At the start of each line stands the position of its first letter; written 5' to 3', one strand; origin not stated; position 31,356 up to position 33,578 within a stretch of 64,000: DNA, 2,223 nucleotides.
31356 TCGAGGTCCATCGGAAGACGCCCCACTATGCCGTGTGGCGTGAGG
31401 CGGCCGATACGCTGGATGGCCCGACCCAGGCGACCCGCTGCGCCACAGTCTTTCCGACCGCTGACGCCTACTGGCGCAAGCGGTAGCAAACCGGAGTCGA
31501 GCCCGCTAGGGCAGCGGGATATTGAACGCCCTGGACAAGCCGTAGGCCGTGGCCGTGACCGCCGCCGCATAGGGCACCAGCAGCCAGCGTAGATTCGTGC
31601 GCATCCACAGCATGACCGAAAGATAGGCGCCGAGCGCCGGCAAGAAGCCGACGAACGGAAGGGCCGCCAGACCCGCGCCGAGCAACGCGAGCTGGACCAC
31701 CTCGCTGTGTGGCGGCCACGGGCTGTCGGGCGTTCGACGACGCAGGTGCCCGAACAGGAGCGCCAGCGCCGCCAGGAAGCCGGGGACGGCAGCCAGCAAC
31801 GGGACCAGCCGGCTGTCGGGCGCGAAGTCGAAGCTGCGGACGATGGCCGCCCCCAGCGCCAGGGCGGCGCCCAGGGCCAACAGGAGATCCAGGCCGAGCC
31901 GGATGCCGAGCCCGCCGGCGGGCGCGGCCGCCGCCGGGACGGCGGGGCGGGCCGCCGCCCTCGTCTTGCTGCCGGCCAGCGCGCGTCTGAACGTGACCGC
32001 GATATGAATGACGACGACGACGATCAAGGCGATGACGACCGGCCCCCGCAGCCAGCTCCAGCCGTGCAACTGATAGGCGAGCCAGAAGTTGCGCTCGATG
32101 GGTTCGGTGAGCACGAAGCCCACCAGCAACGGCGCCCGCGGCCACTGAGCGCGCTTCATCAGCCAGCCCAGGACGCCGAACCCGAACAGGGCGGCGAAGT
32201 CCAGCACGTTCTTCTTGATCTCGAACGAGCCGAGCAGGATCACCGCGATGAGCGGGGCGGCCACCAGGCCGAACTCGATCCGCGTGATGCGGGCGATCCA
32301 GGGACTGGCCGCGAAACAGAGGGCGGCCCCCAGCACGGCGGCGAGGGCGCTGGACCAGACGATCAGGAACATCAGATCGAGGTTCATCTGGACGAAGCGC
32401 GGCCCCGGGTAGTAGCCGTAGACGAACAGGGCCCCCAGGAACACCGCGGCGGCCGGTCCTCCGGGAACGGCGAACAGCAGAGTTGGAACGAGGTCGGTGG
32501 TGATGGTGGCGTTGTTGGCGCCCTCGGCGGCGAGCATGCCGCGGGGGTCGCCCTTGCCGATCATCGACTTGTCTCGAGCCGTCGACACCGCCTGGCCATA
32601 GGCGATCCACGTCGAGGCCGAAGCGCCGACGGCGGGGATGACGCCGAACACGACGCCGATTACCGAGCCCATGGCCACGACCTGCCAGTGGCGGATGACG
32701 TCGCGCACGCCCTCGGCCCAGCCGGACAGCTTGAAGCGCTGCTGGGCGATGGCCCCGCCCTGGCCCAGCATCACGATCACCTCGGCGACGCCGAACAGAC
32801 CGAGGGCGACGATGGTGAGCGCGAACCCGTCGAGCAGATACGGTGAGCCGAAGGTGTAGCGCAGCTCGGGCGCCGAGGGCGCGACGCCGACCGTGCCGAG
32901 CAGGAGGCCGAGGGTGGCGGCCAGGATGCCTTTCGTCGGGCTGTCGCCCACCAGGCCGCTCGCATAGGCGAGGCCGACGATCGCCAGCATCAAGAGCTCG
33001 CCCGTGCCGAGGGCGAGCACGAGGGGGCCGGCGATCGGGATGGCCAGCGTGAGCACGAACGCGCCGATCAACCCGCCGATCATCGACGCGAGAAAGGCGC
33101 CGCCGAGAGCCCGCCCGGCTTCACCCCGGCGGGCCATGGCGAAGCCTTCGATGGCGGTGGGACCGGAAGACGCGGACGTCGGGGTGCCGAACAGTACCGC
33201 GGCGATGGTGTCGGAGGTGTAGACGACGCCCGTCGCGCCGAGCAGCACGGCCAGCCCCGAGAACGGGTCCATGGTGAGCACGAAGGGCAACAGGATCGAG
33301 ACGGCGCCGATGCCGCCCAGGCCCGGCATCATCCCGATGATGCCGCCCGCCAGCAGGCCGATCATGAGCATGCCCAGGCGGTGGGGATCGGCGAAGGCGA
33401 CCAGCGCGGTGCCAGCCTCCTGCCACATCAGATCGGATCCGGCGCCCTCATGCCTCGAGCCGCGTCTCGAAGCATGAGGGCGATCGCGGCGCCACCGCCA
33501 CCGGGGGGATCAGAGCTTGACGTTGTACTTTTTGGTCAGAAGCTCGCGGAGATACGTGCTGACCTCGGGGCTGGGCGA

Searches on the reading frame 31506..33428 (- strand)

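Call 17: search_protein_families(library=pfam, proteins=[window:31506-33428:-])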
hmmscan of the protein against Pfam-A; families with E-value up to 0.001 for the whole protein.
window:31506-33428:- (640 aa): 2 families
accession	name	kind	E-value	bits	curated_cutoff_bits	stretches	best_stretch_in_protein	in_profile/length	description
PF01970.21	TctA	-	1.3e-103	347.3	28.9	1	18-435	1-422/423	Tripartite tricarboxylate transporter TctA family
PF07331.16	TctB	-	1.1e-05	26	29.1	1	516-640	7-137/137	Tripartite tricarboxylate transporter TctB family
